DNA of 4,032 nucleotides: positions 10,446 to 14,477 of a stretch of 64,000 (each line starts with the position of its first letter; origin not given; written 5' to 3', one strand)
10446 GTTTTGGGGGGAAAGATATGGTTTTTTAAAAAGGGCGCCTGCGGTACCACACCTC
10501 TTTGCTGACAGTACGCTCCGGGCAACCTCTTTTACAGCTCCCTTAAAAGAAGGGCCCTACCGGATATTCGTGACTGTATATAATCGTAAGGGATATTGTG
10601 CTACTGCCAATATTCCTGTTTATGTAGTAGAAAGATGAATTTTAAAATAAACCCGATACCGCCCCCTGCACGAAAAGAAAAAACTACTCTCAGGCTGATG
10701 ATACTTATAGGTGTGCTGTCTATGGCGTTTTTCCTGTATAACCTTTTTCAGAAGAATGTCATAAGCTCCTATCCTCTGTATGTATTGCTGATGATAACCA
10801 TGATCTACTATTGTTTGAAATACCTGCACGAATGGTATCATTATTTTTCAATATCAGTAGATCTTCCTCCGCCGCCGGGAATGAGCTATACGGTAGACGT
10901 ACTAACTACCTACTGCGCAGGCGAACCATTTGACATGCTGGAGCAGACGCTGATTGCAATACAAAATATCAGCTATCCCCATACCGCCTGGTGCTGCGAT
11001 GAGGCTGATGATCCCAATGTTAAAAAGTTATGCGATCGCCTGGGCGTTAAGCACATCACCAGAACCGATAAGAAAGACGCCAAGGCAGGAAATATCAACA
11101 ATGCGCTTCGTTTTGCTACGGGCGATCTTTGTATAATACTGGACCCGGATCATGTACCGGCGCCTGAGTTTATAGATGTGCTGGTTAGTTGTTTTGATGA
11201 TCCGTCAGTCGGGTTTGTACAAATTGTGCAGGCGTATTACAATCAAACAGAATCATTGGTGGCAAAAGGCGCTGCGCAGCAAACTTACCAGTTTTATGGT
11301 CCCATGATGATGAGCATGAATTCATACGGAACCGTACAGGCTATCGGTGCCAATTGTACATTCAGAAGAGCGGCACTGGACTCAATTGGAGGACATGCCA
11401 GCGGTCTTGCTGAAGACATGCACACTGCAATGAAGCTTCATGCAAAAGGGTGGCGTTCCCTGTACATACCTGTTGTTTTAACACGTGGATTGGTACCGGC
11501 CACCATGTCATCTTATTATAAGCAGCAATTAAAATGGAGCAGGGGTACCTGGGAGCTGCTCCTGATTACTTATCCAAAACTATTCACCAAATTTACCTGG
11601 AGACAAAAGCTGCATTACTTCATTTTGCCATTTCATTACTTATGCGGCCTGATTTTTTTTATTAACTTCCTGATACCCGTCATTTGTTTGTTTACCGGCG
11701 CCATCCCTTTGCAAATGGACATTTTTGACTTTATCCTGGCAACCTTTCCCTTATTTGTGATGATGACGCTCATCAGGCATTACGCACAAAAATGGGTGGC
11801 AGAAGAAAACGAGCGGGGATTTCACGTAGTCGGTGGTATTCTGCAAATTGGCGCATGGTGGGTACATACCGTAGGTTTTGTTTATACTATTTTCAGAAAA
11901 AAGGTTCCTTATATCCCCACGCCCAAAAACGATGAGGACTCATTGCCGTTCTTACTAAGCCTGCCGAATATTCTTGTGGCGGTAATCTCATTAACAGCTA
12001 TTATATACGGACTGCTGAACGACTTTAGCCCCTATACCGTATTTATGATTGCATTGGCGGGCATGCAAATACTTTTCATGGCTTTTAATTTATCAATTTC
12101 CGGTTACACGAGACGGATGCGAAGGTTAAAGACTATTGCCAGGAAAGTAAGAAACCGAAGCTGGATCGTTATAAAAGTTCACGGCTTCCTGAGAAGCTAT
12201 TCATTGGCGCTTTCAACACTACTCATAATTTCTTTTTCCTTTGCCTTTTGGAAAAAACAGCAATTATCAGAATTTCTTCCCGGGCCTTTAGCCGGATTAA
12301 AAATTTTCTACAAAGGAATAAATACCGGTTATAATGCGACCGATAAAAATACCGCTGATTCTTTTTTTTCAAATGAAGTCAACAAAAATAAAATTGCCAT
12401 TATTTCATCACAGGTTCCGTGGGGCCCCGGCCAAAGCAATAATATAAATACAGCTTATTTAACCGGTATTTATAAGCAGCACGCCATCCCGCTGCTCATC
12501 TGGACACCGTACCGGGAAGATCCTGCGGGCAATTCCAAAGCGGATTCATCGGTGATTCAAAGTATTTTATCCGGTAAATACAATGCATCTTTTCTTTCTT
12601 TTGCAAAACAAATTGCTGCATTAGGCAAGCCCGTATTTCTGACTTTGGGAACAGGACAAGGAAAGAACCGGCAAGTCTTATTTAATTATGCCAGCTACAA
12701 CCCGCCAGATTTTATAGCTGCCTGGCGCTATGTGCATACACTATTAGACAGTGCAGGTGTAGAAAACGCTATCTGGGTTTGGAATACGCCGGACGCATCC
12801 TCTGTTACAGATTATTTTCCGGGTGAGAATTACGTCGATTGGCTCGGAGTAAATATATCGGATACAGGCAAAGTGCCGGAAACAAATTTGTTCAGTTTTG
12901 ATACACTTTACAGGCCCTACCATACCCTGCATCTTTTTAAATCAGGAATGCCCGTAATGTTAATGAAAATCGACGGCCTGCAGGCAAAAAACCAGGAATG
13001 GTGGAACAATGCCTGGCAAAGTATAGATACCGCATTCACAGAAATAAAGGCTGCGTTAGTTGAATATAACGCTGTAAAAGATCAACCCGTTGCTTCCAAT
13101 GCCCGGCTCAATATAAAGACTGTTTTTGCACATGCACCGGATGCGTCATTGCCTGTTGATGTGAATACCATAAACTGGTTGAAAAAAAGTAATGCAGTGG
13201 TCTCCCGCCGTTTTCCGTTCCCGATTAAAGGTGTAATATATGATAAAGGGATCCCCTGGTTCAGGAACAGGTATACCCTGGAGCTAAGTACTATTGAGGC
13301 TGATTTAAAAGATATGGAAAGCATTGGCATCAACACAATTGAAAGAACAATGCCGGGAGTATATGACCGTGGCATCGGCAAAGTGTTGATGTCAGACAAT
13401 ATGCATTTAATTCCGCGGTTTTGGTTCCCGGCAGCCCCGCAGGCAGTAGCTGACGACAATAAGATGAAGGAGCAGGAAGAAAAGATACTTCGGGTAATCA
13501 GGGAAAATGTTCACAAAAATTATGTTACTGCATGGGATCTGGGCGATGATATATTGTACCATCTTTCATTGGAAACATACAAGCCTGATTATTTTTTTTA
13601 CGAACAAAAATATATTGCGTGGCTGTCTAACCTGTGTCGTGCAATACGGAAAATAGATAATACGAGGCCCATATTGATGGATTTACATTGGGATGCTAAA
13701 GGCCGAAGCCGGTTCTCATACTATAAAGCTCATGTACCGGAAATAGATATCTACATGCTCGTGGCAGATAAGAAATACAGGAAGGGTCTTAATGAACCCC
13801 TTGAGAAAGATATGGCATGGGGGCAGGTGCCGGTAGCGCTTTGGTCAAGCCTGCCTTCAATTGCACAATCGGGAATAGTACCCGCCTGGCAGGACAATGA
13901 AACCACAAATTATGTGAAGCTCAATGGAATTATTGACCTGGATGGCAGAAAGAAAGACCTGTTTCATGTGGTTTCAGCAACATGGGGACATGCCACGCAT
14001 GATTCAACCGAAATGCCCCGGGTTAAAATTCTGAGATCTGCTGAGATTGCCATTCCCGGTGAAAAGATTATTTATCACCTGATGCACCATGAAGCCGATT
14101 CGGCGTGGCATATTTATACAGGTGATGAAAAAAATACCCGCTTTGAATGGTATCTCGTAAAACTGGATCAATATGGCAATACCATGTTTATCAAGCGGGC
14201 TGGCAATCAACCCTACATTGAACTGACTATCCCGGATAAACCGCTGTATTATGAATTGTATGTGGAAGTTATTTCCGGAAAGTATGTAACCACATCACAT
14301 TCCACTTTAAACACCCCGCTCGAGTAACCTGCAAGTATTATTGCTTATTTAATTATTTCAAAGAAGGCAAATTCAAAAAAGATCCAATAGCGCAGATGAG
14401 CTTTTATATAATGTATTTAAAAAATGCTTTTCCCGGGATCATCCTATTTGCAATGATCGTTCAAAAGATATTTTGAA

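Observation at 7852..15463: Candidate undescribed synthase-dependent exopolysaccharide locus built around a 1230-aa GT2 synthase with fused glycoside-hydrolase-like domains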

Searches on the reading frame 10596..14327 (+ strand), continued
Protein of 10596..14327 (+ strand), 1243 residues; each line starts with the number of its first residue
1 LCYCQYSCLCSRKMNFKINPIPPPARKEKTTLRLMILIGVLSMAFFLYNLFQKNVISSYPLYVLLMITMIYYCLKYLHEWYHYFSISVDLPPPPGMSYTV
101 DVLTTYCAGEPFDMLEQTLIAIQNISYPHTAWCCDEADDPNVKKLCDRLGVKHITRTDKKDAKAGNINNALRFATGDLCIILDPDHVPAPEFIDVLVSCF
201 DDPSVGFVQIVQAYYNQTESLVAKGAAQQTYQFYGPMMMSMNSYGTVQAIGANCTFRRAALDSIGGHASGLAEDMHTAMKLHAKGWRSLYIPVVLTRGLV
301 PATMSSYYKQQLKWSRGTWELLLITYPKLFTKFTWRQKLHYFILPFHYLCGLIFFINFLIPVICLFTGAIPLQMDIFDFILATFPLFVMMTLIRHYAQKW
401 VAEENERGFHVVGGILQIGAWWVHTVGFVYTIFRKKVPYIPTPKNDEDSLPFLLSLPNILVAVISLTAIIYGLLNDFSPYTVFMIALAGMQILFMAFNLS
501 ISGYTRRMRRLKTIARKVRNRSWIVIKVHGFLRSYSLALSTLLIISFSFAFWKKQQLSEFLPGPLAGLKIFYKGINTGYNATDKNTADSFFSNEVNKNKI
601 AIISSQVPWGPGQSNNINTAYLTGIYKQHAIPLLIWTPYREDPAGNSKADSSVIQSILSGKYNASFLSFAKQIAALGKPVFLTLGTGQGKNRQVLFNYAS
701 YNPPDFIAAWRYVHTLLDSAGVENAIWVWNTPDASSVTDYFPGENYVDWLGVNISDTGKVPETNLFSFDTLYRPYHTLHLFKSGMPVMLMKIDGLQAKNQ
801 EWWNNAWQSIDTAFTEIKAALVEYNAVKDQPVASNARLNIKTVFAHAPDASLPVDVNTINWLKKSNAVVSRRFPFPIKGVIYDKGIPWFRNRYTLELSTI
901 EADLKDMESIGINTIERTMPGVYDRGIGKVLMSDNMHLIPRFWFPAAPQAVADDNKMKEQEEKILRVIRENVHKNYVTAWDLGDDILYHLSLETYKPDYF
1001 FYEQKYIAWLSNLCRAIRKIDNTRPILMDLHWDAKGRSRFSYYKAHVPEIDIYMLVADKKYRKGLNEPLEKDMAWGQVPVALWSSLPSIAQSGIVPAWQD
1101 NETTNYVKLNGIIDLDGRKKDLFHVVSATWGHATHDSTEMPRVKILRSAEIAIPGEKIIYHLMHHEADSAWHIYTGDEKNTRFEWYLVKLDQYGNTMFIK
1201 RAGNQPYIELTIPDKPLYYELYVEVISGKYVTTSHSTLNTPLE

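Call 65: search_protein_families(library=pfam, proteins=[L001:13930-15312:+, L006:13901-15385:-, L009:13778-14677:-, L013:13834-15120:-, L017:13845-14777:-, L024:13851-14597:-, L029:13910-15004:+, L031:13801-14982:+, L056:15137-16621:-, L003:6232-7950:-], max_evalue=0.0001)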
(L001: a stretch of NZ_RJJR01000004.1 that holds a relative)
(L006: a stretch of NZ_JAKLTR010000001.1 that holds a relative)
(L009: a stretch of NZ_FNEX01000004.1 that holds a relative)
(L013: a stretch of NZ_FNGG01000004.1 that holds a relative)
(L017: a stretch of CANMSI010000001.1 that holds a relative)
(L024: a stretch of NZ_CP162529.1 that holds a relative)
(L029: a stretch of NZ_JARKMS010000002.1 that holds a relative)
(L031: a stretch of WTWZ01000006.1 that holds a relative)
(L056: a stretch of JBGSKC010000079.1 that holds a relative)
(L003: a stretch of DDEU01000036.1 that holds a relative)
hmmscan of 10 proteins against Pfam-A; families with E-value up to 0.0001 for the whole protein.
L001:13930-15312:+ (460 aa): 3 families
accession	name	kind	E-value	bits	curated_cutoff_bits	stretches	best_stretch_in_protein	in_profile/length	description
PF01408.29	GFO_IDH_MocA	-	4.7e-22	79.4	24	1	57-175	2-119/120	Oxidoreductase family, NAD-binding Rossmann fold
PF22725.1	GFO_IDH_MocA_C3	-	2.9e-09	37.4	27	0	240-345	25-123/124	GFO/IDH/MocA C-terminal domain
PF02894.22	GFO_IDH_MocA_C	-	5.8e-06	26.7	22.9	1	240-447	21-214/218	Oxidoreductase family, C-terminal alpha/beta domain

L006:13901-15385:- (494 aa): 4 families
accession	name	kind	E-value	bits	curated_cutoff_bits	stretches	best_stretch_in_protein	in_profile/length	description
PF13905.12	Thioredoxin_8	-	1.5e-13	51.3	27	1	375-468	1-92/94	Thioredoxin-like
PF08534.16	Redoxin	-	2.4e-12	47.3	26.6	1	362-479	16-137/148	Redoxin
PF00578.27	AhpC-TSA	-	4.7e-09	36.7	26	1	372-471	22-122/124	AhpC/TSA family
PF00085.26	Thioredoxin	-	3.6e-07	30.6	23.5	1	376-418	19-60/103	Thioredoxin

L009:13778-14677:- (299 aa): 0 families

L013:13834-15120:- (428 aa): 1 family
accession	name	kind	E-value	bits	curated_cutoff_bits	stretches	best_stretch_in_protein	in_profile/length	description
PF00285.26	Citrate_synt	-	4.1e-134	447.6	27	1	45-411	1-357/357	Citrate synthase, C-terminal domain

L017:13845-14777:- (310 aa): 1 family
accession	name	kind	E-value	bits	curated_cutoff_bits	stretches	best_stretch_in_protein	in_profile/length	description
PF19420.4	DDAH_eukar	-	5.9e-113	377.4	23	1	16-306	1-291/291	N,N dimethylarginine dimethylhydrolase, eukaryotic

L024:13851-14597:- (248 aa): 1 family
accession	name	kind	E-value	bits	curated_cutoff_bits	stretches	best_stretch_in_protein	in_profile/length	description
PF02368.24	Big_2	-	2.3e-07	31.1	22.8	1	28-95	6-73/79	Bacterial Ig-like domain (group 2)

L029:13910-15004:+ (364 aa): 0 families

L031:13801-14982:+ (393 aa): 3 families
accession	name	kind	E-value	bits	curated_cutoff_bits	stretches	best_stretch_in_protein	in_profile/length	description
PF16363.11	GDP_Man_Dehyd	-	3.8e-143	477.4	27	1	7-367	1-332/332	GDP-mannose 4,6 dehydratase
PF01370.27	Epimerase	-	6.1e-72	242.3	20.9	1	6-253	1-240/240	NAD dependent epimerase/dehydratase family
PF04321.23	RmlD_sub_bind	-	7.2e-07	29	27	1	6-163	3-130/287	RmlD substrate binding domain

L056:15137-16621:- (494 aa): 2 families
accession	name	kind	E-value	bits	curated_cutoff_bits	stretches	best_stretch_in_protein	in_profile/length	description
PF00370.27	FGGY_N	-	6.3e-49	167.2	28.8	1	3-247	2-243/245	FGGY family of carbohydrate kinases, N-terminal domain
PF02782.22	FGGY_C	-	1.2e-12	48.5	27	1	259-449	2-197/198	FGGY family of carbohydrate kinases, C-terminal domain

L003:6232-7950:- (572 aa): 1 family
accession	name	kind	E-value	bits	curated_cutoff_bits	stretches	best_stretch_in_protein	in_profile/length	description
PF02156.21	Glyco_hydro_26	-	1.9e-07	31.2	20.2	0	389-473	152-239/311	Glycosyl hydrolase family 26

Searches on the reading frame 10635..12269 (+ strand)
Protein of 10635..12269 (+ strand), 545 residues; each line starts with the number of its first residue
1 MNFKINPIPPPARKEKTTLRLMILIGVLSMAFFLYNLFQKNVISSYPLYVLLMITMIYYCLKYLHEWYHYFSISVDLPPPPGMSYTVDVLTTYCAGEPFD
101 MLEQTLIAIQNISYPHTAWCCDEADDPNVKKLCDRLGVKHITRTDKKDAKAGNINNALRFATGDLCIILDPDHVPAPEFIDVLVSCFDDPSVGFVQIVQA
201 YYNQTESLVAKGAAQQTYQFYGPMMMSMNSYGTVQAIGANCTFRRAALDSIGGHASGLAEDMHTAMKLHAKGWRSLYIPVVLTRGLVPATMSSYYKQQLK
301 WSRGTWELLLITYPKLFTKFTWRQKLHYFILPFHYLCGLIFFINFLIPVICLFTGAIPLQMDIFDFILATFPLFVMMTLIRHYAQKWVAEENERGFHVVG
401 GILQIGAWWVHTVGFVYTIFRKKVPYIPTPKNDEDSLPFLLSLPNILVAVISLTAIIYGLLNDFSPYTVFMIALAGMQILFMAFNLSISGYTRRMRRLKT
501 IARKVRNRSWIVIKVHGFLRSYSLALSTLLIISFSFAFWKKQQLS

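Call 66: search_dna_similar(query=window:10635-12269:+, collection=plasmids, mode=protein, max_rows=40, max_evalue=1e-10)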
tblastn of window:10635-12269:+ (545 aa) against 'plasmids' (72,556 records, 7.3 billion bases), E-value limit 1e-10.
Records with a match: 523; places in all: 632; records where one place covers at least 80% of the query: 119.
Best place of each record, by identity: <60% 523.
By first word of the organism name: Escherichia 132; Rhizobium 106; Sinorhizobium 96; Agrobacterium 31; Bradyrhizobium 27; Ensifer 15; Klebsiella 12; Azospirillum 7; Caballeronia 6; Sulfitobacter 5; and 49 more.
By predicted mobility (MOB-suite, as given by PLSDB): non-mobilizable 265; mobilizable 152; conjugative 106.
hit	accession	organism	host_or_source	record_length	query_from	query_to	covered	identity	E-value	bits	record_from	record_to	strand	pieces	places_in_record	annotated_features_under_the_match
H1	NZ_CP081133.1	Sulfitobacter sp. W074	-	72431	16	494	88%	25.1%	2e-26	122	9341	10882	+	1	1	glycosyltransferase family 2 protein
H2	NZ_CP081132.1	Sulfitobacter sp. W074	-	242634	16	494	88%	25.1%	2e-26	122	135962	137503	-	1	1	glycosyltransferase family 2 protein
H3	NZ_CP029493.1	Escherichia coli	Homo sapiens,fecal sample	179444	13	492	88%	24.7%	3e-30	133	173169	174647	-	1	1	bcsA: UDP-forming cellulose synthase catalytic subunit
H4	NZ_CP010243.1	Escherichia coli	-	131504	13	492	88%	24.5%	7e-31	135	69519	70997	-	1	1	bcsA: UDP-forming cellulose synthase catalytic subunit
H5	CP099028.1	Escherichia coli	culture,Pooled faeces sample collected ...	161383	13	492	88%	24.5%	7e-30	132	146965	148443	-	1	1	bcsA: UDP-forming cellulose synthase catalytic subunit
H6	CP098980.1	Escherichia coli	culture,Pooled faeces sample collected ...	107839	13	492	88%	24.5%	8e-30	132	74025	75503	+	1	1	bcsA: UDP-forming cellulose synthase catalytic subunit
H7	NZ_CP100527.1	Escherichia coli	Gallus gallus domesticus,whole ...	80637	13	492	88%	24.5%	8e-30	132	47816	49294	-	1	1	bcsA: UDP-forming cellulose synthase catalytic subunit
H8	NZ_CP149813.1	Escherichia coli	pig,faecal sample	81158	13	492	88%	24.5%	8e-30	132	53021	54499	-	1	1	bcsA: UDP-forming cellulose synthase catalytic subunit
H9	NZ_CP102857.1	Escherichia coli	Gallus gallus (chicken),mixed ...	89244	13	492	88%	24.5%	8e-30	132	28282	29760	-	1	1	bcsA: UDP-forming cellulose synthase catalytic subunit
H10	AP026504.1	Escherichia coli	whole organism,animal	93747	13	492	88%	24.5%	8e-30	132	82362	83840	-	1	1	hypothetical protein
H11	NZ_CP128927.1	Escherichia coli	-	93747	13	492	88%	24.5%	8e-30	132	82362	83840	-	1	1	bcsA: UDP-forming cellulose synthase catalytic subunit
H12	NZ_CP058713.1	Escherichia coli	Manis javanica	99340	13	492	88%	24.5%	8e-30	132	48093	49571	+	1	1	bcsA: UDP-forming cellulose synthase catalytic subunit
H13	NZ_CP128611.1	Escherichia coli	Homo sapiens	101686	13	492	88%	24.5%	8e-30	132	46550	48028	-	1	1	bcsA: UDP-forming cellulose synthase catalytic subunit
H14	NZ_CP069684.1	Escherichia coli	Homo sapiens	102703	13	492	88%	24.5%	8e-30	132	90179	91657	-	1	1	bcsA: UDP-forming cellulose synthase catalytic subunit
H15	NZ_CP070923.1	Escherichia coli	Homo sapiens,Bacterial pure ...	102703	13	492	88%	24.5%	8e-30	132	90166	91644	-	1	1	bcsA: UDP-forming cellulose synthase catalytic subunit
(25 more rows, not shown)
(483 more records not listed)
